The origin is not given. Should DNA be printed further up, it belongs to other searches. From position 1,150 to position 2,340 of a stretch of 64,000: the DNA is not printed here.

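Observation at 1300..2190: WYL-domain regulator embedded inside the channel operon, plus a second divergent XRE regulator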

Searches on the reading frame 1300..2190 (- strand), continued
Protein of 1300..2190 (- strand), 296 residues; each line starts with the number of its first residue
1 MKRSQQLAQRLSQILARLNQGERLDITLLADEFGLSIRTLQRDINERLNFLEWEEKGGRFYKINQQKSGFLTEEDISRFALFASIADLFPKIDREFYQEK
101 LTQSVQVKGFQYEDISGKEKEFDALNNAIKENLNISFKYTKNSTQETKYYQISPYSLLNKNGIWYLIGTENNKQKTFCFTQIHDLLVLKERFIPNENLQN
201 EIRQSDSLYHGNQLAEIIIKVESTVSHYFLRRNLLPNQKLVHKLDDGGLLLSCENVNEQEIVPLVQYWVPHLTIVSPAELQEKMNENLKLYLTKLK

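Call 67: find_encoding_contigs(protein=P0293, flank=10000, max_places=4)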
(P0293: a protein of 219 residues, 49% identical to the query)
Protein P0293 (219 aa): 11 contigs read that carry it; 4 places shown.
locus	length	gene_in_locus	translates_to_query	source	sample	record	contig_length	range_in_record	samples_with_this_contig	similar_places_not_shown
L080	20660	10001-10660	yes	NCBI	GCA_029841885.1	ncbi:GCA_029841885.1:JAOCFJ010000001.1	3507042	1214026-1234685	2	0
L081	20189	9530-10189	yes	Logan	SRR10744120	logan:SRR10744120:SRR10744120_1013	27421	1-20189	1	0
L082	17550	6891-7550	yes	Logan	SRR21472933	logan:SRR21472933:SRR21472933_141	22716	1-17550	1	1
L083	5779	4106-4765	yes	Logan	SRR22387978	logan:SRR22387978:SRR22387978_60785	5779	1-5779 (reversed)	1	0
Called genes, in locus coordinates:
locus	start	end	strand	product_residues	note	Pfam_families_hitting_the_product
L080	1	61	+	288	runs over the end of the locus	PF11726:YagK_YfjJ_C (faint)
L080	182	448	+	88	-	-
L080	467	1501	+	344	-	PF06067:DUF932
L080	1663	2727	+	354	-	PF09588:YqaJ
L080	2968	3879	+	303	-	PF18897:Gp3-like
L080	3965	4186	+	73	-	PF05930:Phage_AlpA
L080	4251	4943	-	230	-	-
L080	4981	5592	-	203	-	-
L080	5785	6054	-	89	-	-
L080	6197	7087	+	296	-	PF08220:HTH_DeoR (weak), PF08279:HTH_11 (weak), PF13280:WYL, PF25583:WCX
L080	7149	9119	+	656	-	-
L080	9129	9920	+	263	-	-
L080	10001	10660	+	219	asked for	-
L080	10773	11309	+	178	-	-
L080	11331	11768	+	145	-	-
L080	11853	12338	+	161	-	-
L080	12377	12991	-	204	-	-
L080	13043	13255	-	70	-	-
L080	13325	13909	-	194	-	PF05656:DUF805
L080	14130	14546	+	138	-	PF19570:DUF6088 (weak)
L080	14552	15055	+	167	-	-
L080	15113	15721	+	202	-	-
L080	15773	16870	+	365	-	PF01381:HTH_3 (weak), PF12844:HTH_19 (weak), PF13560:HTH_31 (weak), PF06114:Peptidase_M78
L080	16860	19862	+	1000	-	PF04313:HSDR_N (faint), PF12950:TaqI_C (faint), PF02384:N6_Mtase, PF20473:MmeI_Mtase (weak), PF07669:Eco57I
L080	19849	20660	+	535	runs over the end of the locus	PF02384:N6_Mtase, PF20473:MmeI_Mtase (faint), PF07669:Eco57I, PF22837:M_Eco57I_C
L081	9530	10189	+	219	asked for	-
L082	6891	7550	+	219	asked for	-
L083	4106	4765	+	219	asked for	-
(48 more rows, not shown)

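Call 68: find_encoding_contigs(protein=P0312, flank=10000, max_places=3)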
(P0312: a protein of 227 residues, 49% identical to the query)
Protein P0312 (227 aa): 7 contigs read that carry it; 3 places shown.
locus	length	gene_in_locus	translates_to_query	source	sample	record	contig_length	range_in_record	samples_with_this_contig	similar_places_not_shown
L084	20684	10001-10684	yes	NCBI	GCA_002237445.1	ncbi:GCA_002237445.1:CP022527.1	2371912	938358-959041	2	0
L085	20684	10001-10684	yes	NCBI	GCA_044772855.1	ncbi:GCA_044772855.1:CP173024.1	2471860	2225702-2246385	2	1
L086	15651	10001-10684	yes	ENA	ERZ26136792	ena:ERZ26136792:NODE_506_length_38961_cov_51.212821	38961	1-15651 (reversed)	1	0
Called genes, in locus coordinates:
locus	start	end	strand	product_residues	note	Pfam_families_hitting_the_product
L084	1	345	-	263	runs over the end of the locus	PF02900:LigB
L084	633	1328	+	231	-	PF00483:NTP_transferase, PF12804:NTP_transf_3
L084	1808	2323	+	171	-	-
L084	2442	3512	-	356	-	PF03739:LptF_LptG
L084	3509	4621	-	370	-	PF03739:LptF_LptG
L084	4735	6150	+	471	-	PF00883:Peptidase_M17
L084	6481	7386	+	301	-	PF08279:HTH_11 (weak), PF13280:WYL, PF25583:WCX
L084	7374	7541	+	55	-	-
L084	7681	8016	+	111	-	-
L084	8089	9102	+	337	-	PF03193:RsgA_GTPase (faint), PF05049:IIGP (weak), PF01926:MMR_HSR1, PF04548:AIG1 (weak)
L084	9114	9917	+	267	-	PF13099:DUF3944, PF03981:Ubiq_cyt_C_chap (weak)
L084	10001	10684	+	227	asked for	-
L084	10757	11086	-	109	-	PF01491:Frataxin_Cyay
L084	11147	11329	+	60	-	PF13627:LptM_cons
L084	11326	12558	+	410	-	PF00278:Orn_DAP_Arg_deC, PF01168:Ala_racemase_N (weak), PF02784:Orn_Arg_deC_N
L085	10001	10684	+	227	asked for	-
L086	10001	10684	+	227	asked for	-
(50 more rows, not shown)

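Call 71: search_dna_similar(query=window:1300-2190:-, collection=phages, mode=protein, max_rows=8)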
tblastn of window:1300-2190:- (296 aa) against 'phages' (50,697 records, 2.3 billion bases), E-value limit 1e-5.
Records with a match: 1; places in all: 1; records where one place covers at least 80% of the query: 1.
Best place of each record, by identity: <60% 1.
By first word of the organism name: Moraxella 1.
By host as written in the record: Moraxella catarrhalis 1.
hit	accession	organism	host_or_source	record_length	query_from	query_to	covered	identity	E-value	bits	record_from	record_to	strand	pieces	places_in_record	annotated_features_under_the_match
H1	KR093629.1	Moraxella phage Mcat5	Moraxella catarrhalis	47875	3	295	99%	34.7%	2e-49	181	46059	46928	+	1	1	hypothetical protein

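Call 72: get_annotated_region(hit=H1, flank=4000)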
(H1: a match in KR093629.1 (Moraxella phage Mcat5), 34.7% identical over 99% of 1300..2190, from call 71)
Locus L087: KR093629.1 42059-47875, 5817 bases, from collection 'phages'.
description: Moraxella phage Mcat5, complete genome.
organism: Moraxella phage Mcat5 (NCBI taxid 1647551)
taxonomy: Viruses; Duplodnaviria; Heunggongvirae; Uroviricota; Caudoviricetes
host: Moraxella catarrhalis; source: transtracheal aspirate; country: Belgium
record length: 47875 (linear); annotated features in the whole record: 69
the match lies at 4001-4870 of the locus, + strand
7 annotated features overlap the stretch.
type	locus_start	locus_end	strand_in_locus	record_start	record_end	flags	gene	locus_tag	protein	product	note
CDS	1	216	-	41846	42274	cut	-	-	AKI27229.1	hypothetical protein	-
CDS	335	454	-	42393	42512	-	-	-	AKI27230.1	hypothetical protein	-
CDS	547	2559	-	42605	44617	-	-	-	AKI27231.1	hypothetical protein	-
CDS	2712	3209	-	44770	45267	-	-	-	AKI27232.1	hypothetical protein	-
CDS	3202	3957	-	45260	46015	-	-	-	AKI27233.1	hypothetical protein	-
CDS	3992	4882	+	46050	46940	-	-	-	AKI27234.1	hypothetical protein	-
CDS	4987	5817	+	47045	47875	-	-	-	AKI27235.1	hypothetical protein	-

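Call 74: search_protein_families(library=padloc, proteins=[L001:10905-12677:+, L001:12704-14947:+, L001:15011-16396:+, L007:10924-11733:+, L007:12185-13900:+, L007:13910-15433:+, L042:10955-13099:+, L042:13077-14990:+, L042:14974-15972:+, L011:5707-8862:+], max_evalue=0.001)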
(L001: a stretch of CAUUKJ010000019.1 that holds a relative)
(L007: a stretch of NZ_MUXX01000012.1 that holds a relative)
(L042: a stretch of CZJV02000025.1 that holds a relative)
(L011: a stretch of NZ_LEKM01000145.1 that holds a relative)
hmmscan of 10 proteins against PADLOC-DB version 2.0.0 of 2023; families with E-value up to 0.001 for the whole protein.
L001:10905-12677:+ (590 aa): 1 family
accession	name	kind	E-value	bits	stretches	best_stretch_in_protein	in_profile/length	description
PDLC03840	LeoA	-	0.00021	18.4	1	4-70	11-77/577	-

L001:12704-14947:+ (747 aa): 0 families

L001:15011-16396:+ (461 aa): 1 family
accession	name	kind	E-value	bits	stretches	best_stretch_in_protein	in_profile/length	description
PDLC03841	LeoBC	-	2e-07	28.5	1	237-332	120-211/601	-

L007:10924-11733:+ (269 aa): 3 families
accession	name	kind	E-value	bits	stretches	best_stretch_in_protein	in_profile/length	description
PDLC03839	LeoA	-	3.1e-22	77.4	1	12-264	35-309/559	-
PDLC03841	LeoBC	-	1.2e-07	29.2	1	15-266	56-344/601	-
PDLC02739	PbeC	-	3.4e-05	20.7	1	23-88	17-76/644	PbeC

L007:12185-13900:+ (571 aa): 1 family
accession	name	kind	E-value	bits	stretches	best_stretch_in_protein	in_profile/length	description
PDLC03841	LeoBC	-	2.7e-16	57.8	2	314-570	341-561/601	-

L007:13910-15433:+ (507 aa): 3 families
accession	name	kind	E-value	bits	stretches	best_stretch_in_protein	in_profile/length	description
PDLC03839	LeoA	-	5.6e-30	102.9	1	24-495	37-547/559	-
PDLC03841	LeoBC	-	5.2e-23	80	1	23-482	61-561/601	-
PDLC03840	LeoA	-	2.7e-06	24.7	1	266-503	322-564/577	-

L042:10955-13099:+ (714 aa): 0 families

L042:13077-14990:+ (637 aa): 3 families
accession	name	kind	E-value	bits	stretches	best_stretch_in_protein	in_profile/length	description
PDLC03839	LeoA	-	5.2e-08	30.4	1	160-201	102-141/559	-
PDLC03841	LeoBC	-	4.5e-06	24.1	1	17-245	52-198/601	-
PDLC04140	mad8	-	0.0001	19.9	1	41-188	27-151/314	mads_8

L042:14974-15972:+ (332 aa): 0 families

L011:5707-8862:+ (1051 aa): 14 families
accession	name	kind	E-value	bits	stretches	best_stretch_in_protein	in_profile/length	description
PDLC04140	mad8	-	3.3e-23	80.7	1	567-933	18-305/314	mads_8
PDLC04100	HerA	-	3.4e-20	70.3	2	665-928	310-556/580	-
PDLC02185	HerA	-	1.7e-18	64.7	2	668-928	315-562/585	-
PDLC04105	HerA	-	2.3e-18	64.1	2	539-632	130-222/576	-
PDLC04103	HerA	-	9.8e-17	58.5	2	556-621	150-215/579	-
PDLC04098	HerA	-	4.1e-16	56.7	2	766-932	486-651/686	-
PDLC04097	HerA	-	9.4e-16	55.5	2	694-932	361-597/618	-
PDLC04102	HerA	-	2.1e-11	40.9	1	544-633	144-237/654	-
PDLC04106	HerA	-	2.8e-11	40.6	2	768-925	473-626/667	-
PDLC01055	HerA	-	3.3e-11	40.7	2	717-922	335-519/532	Type III coevolved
PDLC04101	HerA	-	3.9e-07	27.1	1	577-633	168-225/400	-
PDLC02188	HerA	-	1.2e-06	25.7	0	570-601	136-168/578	-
PDLC04099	HerA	-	2.6e-05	21.7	1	578-620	170-212/214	-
PDLC04107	HerA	-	2.6e-05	21.4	1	578-621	170-213/306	-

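Call 75: search_protein_families(library=padloc, proteins=[L010:11256-12194:+, L010:12224-14569:+, L010:14581-15486:+, L043:13498-14415:+, L043:14412-15536:+, L013:10931-11974:+, L013:11998-13296:+, L013:15049-15699:+, L080:7149-9119:+, L080:9129-9920:+], max_evalue=0.001)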
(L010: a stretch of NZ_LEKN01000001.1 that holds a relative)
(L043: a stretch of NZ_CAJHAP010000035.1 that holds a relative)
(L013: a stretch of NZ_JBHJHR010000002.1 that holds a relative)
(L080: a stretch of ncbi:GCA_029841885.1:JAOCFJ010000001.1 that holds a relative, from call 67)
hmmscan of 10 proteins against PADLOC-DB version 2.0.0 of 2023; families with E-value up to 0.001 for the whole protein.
L010:11256-12194:+ (312 aa): 2 families
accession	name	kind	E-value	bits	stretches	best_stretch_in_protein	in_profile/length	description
PDLC03839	LeoA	-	1.7e-06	25.4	0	103-184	103-180/559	-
PDLC03841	LeoBC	-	6.3e-05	20.3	1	15-219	87-242/601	-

L010:12224-14569:+ (781 aa): 0 families

L010:14581-15486:+ (301 aa): 0 families

L043:13498-14415:+ (305 aa): 0 families

L043:14412-15536:+ (374 aa): 3 families
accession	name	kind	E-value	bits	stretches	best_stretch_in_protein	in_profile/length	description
PDLC00758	Effector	-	3.7e-07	27.8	1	16-61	9-60/331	Phospholipase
PDLC00757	Effector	-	1.3e-06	26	0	16-54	13-56/331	Phospholipase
PDLC00755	Effector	-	1.9e-05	22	1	16-77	14-76/311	Phospholipase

L013:10931-11974:+ (347 aa): 8 families
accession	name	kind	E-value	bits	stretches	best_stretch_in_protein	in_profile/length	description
PDLC02196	IetA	-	4.8e-38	129.6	1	7-311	36-324/374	-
PDLC02195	IetA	-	5e-27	93.2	1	23-305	53-332/395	-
PDLC04232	IetA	-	4e-26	90.2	1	19-318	39-325/330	-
PDLC00915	TRIP13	-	9.7e-15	52.7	1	107-319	66-297/302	TRIP13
PDLC04231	IetA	-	8.2e-14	50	1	60-236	80-248/262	-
PDLC00914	TRIP13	-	4.4e-11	40.8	1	106-313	73-292/302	TRIP13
PDLC03838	DolB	-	6.6e-05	20.3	0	99-129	161-191/375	-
PDLC04140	mad8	-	0.00065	17.3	0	156-242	178-261/314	mads_8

L013:11998-13296:+ (432 aa): 0 families

L013:15049-15699:+ (216 aa): 7 families
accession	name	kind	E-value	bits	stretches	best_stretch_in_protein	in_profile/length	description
PDLC00608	ZorB1|ZorB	-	9.7e-22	75.5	1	8-214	18-231/243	MotB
PDLC00609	ZorB1|ZorB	-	5.6e-21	73.1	1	2-214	13-220/232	MotB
PDLC00610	ZorB1|ZorB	-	4.2e-19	67.1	2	124-213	149-239/254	MotB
PDLC00651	ZorB3|ZorB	-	2.4e-15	54.7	1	5-214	13-208/215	MotB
PDLC00641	ZorB2|ZorB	-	3.8e-15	54.2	1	2-215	11-229/238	MotB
PDLC00612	ZorB1|ZorB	-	4.6e-11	40.8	1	125-213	187-271/293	MotB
PDLC00611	ZorB1|ZorB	-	2.9e-10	38.2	1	8-134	21-145/240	MotB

L080:7149-9119:+ (656 aa): 0 families

L080:9129-9920:+ (263 aa): 0 families
